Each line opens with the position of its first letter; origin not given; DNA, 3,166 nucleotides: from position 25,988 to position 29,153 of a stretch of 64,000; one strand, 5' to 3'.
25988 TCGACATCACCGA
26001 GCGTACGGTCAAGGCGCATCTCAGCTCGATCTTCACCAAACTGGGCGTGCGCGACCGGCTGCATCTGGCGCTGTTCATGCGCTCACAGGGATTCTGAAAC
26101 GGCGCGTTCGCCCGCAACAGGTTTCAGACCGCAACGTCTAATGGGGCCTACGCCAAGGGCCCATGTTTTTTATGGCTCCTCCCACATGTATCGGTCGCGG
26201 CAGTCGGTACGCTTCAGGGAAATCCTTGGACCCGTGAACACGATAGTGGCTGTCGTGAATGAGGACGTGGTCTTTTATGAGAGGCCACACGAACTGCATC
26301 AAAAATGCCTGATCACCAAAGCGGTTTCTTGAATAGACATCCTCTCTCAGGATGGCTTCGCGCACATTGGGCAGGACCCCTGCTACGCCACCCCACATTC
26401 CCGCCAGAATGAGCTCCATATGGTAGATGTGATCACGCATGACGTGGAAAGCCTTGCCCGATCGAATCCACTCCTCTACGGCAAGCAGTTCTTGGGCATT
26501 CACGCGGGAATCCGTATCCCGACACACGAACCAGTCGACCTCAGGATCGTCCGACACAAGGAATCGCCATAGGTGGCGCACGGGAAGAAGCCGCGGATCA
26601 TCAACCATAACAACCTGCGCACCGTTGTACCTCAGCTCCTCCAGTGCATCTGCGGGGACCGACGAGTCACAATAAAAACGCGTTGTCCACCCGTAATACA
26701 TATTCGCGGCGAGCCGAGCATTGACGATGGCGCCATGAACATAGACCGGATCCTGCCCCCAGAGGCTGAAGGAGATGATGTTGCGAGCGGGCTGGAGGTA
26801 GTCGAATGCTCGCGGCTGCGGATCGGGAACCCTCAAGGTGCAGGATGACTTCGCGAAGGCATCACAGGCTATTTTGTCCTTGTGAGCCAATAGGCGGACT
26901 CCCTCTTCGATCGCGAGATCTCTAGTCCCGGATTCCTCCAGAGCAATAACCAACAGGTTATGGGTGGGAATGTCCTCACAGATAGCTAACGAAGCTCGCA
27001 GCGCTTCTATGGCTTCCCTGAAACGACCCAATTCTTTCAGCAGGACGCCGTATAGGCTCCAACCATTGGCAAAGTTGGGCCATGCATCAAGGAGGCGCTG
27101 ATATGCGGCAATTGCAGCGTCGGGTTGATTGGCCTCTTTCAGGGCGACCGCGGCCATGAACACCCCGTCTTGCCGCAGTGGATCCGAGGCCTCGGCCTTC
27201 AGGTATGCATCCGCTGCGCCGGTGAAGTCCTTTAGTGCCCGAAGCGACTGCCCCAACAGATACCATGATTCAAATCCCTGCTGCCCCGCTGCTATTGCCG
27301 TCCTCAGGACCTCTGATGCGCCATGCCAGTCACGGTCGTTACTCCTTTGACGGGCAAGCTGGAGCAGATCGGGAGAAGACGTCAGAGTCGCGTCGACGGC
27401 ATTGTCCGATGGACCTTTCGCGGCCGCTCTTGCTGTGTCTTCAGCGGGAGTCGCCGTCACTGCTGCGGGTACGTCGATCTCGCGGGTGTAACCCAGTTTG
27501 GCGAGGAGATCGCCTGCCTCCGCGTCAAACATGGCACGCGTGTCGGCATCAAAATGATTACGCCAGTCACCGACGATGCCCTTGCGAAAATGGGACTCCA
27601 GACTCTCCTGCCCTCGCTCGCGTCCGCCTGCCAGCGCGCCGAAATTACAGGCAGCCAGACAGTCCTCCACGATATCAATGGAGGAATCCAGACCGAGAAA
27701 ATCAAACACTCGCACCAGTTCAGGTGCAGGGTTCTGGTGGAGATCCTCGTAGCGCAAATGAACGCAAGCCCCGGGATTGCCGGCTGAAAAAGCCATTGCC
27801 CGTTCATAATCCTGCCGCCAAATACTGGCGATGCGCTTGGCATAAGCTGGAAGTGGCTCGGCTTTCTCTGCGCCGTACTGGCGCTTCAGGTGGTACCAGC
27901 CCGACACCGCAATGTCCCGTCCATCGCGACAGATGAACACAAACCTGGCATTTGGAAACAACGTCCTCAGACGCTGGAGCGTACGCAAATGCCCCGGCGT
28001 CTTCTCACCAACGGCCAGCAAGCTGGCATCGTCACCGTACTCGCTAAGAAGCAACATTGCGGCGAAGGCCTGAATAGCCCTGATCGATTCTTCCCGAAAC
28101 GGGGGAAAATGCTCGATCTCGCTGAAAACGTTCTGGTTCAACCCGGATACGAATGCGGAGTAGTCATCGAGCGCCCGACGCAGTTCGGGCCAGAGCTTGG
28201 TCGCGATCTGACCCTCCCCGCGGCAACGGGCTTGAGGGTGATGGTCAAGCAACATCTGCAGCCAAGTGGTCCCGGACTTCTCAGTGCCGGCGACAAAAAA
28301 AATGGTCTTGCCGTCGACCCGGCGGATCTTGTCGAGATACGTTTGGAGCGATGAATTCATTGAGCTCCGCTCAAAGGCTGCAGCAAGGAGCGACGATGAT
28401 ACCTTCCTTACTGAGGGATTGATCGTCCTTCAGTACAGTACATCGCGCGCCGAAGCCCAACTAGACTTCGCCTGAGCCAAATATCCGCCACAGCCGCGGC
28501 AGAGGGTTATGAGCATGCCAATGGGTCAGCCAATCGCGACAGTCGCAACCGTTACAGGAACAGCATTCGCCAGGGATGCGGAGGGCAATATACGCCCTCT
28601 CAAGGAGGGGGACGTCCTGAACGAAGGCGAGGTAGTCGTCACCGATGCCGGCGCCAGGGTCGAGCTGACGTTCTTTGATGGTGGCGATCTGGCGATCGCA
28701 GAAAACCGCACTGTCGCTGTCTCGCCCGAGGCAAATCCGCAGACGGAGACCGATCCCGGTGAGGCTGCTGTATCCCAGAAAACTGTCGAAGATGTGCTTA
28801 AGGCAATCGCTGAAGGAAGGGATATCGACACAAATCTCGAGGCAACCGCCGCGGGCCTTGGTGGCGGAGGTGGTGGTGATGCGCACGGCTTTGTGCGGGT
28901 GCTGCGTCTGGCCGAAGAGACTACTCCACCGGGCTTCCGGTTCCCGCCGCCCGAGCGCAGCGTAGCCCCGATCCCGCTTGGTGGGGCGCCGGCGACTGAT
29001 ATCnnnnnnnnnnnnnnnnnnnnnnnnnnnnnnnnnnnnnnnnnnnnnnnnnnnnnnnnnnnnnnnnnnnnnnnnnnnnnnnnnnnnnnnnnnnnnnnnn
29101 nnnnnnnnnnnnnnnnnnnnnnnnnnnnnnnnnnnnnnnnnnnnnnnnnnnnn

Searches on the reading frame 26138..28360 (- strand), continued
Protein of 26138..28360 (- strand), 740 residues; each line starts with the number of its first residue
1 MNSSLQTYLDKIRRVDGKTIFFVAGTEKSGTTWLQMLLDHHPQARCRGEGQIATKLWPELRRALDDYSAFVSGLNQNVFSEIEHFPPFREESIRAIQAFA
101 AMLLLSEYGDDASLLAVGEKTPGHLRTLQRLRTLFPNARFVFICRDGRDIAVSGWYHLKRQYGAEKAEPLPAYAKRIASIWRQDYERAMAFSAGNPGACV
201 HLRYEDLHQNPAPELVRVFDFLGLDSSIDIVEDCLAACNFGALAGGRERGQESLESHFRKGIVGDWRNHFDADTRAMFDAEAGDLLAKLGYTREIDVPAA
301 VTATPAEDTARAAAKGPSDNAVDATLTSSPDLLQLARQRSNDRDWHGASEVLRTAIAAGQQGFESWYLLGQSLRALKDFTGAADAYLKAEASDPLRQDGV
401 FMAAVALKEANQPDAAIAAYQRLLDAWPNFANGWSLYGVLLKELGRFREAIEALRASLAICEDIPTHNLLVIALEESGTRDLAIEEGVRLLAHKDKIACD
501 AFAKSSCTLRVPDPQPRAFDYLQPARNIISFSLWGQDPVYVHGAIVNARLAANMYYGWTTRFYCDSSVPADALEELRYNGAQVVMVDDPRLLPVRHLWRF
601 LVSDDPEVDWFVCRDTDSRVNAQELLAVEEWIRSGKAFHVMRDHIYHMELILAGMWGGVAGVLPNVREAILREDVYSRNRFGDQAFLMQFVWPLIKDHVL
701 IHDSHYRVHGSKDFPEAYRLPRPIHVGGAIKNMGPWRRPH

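Call 67: search_protein_families(library=pfam, proteins=[L023:12307-14289:-, L023:7879-9024:+, L023:9021-9959:-, L023:4322-7441:+, L023:4283-6397:-, L023:17287-19623:-, L023:20039-22087:-, L023:14922-16172:-, L023:2766-4139:-, L023:16177-17169:-], max_evalue=0.0001)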
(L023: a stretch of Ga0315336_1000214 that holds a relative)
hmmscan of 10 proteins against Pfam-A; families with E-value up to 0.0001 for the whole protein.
L023:12307-14289:- (660 aa): 0 families

L023:7879-9024:+ (381 aa): 0 families

L023:9021-9959:- (312 aa): 1 family
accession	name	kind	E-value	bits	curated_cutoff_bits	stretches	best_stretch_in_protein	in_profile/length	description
PF02668.22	TauD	-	7.9e-69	232.9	27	1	35-301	1-267/267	Taurine catabolism dioxygenase TauD, TfdA family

L023:4322-7441:+ (1039 aa): 10 families
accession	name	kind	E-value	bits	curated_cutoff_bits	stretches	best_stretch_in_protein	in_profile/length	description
PF01571.26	GCV_T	-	2.2e-67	227.4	25.6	1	652-913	1-251/255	Aminomethyltransferase folate-binding domain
PF17806.6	SO_alpha_A3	-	1.8e-31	108.7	23.1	1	554-635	2-83/87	Sarcosine oxidase A3 domain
PF13510.11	Fer2_4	-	3.3e-24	85.2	22.8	1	55-139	2-81/82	2Fe-2S iron-sulfur cluster binding domain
PF08669.17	GCV_T_C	-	7.6e-12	45.4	25.9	1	945-1031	2-80/80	Glycine cleavage T-protein C-terminal barrel domain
PF07992.20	Pyr_redox_2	-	9.1e-12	45.4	26.1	1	208-480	2-265/291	Pyridine nucleotide-disulphide oxidoreductase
PF12831.13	FAD_oxidored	-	3.5e-08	33.6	27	1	208-245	1-38/416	FAD dependent oxidoreductase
PF03486.20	HI0933_like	-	2.3e-06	27.7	50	1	208-242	2-36/244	HI0933-like protein Rossmann domain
PF00890.30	FAD_binding_2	-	2.3e-06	27.5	20.4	1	208-244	1-37/414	FAD binding domain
PF13738.12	Pyr_redox_3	-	3.7e-06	26.9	30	0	192-240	150-198/305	Pyridine nucleotide-disulphide oxidoreductase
PF01134.28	GIDA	-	7.9e-05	22.3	22.1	0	208-235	1-28/391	Glucose inhibited division protein A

L023:4283-6397:- (704 aa): 0 families

L023:17287-19623:- (778 aa): 1 family
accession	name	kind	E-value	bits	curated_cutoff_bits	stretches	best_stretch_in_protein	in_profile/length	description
PF12228.14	DUF3604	-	7.8e-13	48.2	20.4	2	303-424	90-206/591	Protein of unknown function (DUF3604)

L023:20039-22087:- (682 aa): 0 families

L023:14922-16172:- (416 aa): 1 family
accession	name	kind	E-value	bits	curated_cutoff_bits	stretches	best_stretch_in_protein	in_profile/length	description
PF04412.18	AcnX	-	8.6e-111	370.9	31.5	1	1-407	1-400/400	Aconitase X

L023:2766-4139:- (457 aa): 0 families

L023:16177-17169:- (330 aa): 1 family
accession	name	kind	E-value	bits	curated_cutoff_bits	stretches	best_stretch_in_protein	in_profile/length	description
PF02668.22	TauD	-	1.5e-65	222.2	27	1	45-312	4-267/267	Taurine catabolism dioxygenase TauD, TfdA family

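Call 69: find_encoding_contigs(protein=P0060, flank=8000, max_places=2)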
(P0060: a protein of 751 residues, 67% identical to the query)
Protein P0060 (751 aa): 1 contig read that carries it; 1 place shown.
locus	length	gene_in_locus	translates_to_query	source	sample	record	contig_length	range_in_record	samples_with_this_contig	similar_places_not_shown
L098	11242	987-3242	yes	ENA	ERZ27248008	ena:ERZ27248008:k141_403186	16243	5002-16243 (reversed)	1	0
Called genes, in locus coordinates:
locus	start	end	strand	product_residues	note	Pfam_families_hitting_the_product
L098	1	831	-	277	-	?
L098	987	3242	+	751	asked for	PF00685:Sulfotransfer_1, PF13469:Sulfotransfer_3, PF13371:TPR_9 (faint), PF13424:TPR_12 (faint), PF13432:TPR_16 (weak), PF07719:TPR_2 (weak), PF14559:TPR_19 (weak), PF13432:TPR_16 (weak), +7 more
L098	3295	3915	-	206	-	PF08281:Sigma70_r4_2 (weak), PF00196:GerE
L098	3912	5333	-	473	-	PF25917:BSH_RND (faint), PF25994:HH_AprE, PF26002:Beta-barrel_AprE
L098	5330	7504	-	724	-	PF03412:Peptidase_C39 (weak), PF00664:ABC_membrane, PF00005:ABC_tran, PF02463:SMC_N (faint)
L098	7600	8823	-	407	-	PF24827:AstE_AspA_cat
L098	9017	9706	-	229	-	PF12637:TSCPD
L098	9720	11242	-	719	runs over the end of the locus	PF00317:Ribonuc_red_lgN, PF02867:Ribonuc_red_lgC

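Call 70: find_encoding_contigs(protein=P0066, flank=8000, max_places=3)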
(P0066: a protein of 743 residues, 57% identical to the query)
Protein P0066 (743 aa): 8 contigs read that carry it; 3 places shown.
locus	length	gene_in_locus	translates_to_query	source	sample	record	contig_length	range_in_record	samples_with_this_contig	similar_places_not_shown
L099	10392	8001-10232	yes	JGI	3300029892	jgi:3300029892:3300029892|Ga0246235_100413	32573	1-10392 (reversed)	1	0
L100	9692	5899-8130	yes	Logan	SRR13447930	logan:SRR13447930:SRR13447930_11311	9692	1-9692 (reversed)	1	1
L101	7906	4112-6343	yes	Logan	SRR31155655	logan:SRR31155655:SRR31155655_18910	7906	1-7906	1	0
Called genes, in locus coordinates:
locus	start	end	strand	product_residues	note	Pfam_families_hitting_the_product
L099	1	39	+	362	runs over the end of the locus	-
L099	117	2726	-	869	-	PF02861:Clp_N, PF23569:NBD_SMAX1 (weak), PF00004:AAA, PF17871:AAA_lid_9, PF00004:AAA, PF07724:AAA_2, PF07728:AAA_5, PF10431:ClpB_D2-small, +6 more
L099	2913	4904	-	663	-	PF02321:OEP, PF00691:OmpA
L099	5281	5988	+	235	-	PF06035:Peptidase_C93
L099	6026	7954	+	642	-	PF16448:LapD_MoxY_N, PF00672:HAMP (weak), PF00990:GGDEF, PF00563:EAL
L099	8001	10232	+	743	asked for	PF00515:TPR_1 (faint), PF00685:Sulfotransfer_1, PF13469:Sulfotransfer_3, PF13428:TPR_14 (faint), PF07719:TPR_2 (faint), PF13414:TPR_11 (faint), PF13174:TPR_6 (weak), PF13432:TPR_16, +2 more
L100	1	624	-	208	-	?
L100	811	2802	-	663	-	PF02321:OEP, PF00691:OmpA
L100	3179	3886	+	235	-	PF06035:Peptidase_C93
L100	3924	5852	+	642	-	PF16448:LapD_MoxY_N, PF00672:HAMP (weak), PF00990:GGDEF, PF00563:EAL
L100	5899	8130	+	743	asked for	PF00515:TPR_1 (faint), PF00685:Sulfotransfer_1, PF13469:Sulfotransfer_3, PF13428:TPR_14 (faint), PF07719:TPR_2 (faint), PF13414:TPR_11 (faint), PF13174:TPR_6 (weak), PF13432:TPR_16, +2 more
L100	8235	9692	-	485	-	?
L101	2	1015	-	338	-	?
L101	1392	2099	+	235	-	PF06035:Peptidase_C93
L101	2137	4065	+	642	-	PF16448:LapD_MoxY_N, PF00672:HAMP (weak), PF00990:GGDEF, PF00563:EAL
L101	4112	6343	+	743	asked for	PF00515:TPR_1 (faint), PF00685:Sulfotransfer_1, PF13469:Sulfotransfer_3, PF13428:TPR_14 (faint), PF07719:TPR_2 (faint), PF13414:TPR_11 (faint), PF13174:TPR_6 (weak), PF13432:TPR_16, +2 more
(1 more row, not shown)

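Call 71: find_encoding_contigs(protein=P0056, flank=8000, max_places=2)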
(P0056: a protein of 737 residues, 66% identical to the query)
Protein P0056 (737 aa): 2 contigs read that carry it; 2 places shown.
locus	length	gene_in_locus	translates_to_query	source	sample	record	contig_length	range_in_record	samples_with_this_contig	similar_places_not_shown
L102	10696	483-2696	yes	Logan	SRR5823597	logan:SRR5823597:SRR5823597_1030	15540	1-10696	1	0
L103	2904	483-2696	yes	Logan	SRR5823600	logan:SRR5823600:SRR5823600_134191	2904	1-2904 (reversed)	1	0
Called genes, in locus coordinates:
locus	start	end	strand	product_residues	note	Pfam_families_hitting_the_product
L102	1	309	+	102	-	?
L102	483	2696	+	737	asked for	PF00685:Sulfotransfer_1, PF13469:Sulfotransfer_3, PF13174:TPR_6 (faint), PF12895:ANAPC3 (faint), PF07719:TPR_2 (faint), PF13432:TPR_16, PF14559:TPR_19 (weak), PF13432:TPR_16 (weak), +8 more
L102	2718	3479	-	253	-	PF02535:Zip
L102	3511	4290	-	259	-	PF02578:Cu-oxidase_4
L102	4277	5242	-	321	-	PF00849:PseudoU_synth_2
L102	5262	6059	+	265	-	PF09976:TPR_21 (faint), PF13428:TPR_14 (faint), PF13512:TPR_18, PF13525:YfiO, PF13432:TPR_16, PF13174:TPR_6 (weak)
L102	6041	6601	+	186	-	PF14803:Zn_ribbon_Nudix, PF00293:NUDIX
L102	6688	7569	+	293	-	PF04333:MlaA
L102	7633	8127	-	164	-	-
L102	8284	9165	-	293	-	PF01435:Peptidase_M48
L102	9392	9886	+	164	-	-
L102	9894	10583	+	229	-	PF02463:SMC_N (faint), PF00005:ABC_tran, PF13304:AAA_21 (faint)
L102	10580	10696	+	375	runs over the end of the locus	PF12704:MacB_PCD, PF02687:FtsX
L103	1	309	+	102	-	?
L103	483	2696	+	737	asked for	PF00685:Sulfotransfer_1, PF13469:Sulfotransfer_3, PF13174:TPR_6 (faint), PF12895:ANAPC3 (faint), PF07719:TPR_2 (faint), PF13432:TPR_16, PF14559:TPR_19 (weak), PF13432:TPR_16 (weak), +8 more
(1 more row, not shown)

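Call 90: find_encoding_contigs(protein=P0054, flank=8000, max_places=3)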
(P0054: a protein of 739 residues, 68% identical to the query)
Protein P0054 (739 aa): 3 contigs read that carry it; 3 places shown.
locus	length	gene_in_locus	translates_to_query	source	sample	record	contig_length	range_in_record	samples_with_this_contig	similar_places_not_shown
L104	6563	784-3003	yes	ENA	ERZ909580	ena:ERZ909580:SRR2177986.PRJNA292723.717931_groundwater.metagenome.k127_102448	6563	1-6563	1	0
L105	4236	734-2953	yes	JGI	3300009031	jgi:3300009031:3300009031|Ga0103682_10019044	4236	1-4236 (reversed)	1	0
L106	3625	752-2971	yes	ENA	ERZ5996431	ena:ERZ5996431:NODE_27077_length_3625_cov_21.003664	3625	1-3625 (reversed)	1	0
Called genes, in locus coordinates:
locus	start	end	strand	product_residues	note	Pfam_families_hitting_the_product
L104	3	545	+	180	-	?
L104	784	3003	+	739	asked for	PF00685:Sulfotransfer_1, PF13469:Sulfotransfer_3, PF13174:TPR_6 (faint), PF07719:TPR_2 (faint), PF13432:TPR_16 (weak), PF23914:TPR_CcmH_CycH (weak), PF14559:TPR_19 (weak), PF13432:TPR_16 (weak), +7 more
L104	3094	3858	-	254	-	PF02535:Zip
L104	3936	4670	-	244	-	PF02578:Cu-oxidase_4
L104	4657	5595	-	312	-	PF01479:S4 (weak), PF00849:PseudoU_synth_2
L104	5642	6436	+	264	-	PF13428:TPR_14 (faint), PF13512:TPR_18, PF13525:YfiO, PF13432:TPR_16, PF13174:TPR_6 (weak)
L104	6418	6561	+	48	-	?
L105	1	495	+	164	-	?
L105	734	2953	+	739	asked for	PF00685:Sulfotransfer_1, PF13469:Sulfotransfer_3, PF13174:TPR_6 (faint), PF07719:TPR_2 (faint), PF13432:TPR_16 (weak), PF23914:TPR_CcmH_CycH (weak), PF14559:TPR_19 (weak), PF13432:TPR_16 (weak), +7 more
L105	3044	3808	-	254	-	PF02535:Zip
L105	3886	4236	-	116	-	?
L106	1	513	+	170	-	?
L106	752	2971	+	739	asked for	PF00685:Sulfotransfer_1, PF13469:Sulfotransfer_3, PF13174:TPR_6 (faint), PF07719:TPR_2 (faint), PF13432:TPR_16 (weak), PF23914:TPR_CcmH_CycH (weak), PF14559:TPR_19 (weak), PF13432:TPR_16 (weak), +7 more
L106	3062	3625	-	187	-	?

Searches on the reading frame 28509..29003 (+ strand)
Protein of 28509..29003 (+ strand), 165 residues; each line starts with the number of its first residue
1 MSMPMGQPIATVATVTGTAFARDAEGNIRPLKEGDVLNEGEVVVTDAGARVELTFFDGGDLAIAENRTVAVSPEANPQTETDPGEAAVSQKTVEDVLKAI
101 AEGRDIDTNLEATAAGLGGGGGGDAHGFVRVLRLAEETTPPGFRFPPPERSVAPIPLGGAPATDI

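Call 23: find_homologous_proteins(query=window:28509-29003:+)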
Query window:28509-29003:+ (165 aa): 7 proteins with E <= 0.001 among 757 candidates.
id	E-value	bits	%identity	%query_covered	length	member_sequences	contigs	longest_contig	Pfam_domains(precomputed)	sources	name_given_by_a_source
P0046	3.9e-36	143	86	49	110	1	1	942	-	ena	-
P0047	1.0e-22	99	48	64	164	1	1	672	-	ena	-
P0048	1.1e-22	99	49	55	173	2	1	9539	-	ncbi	ncbi:retention module-containing protein, partial [Bisbaumannia pacifica]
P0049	1.6e-22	99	49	55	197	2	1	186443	-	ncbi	ncbi:retention module-containing protein, partial [Bisbaumannia pacifica]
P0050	2.6e-16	78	40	65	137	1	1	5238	-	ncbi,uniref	ncbi:retention module-containing protein, partial [Rhodoferax sp.]|uniref:retention module-containin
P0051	2.9e-15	75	41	83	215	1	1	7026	-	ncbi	ncbi:MAG: retention module-containing protein, partial [Quisquiliibacterium sp.]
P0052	4.6e-15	74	41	52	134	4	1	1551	-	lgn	-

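Call 83: search_protein_representatives(protein=window:28509-29003:+)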
Query: 165 residues. Proteins with E-value up to 0.001 (for the whole library): 1467; up to 1e-10: 702; up to 1e-30: 12. The best 150 are listed.
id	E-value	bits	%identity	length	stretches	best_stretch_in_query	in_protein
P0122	4.4e-37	144.2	49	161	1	3-157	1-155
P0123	4.8e-33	131.1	51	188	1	5-160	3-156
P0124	5.8e-32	127.6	46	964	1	5-164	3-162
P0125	1.6e-31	126.2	50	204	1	5-161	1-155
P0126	2.7e-31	125.4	48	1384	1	5-163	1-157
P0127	3.2e-31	125.2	50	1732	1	5-154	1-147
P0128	3.5e-31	125.1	44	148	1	3-146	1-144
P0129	4.2e-31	124.8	46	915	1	4-164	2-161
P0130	5.0e-31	124.5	46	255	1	8-159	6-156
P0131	5.1e-31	124.5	49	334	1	5-149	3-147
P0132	8.5e-31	123.8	48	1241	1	6-148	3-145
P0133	1.0e-30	123.5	47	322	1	7-160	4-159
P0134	2.4e-30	122.3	51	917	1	5-147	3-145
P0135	3.5e-30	121.8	46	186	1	6-158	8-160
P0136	4.2e-30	121.5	46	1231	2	5-154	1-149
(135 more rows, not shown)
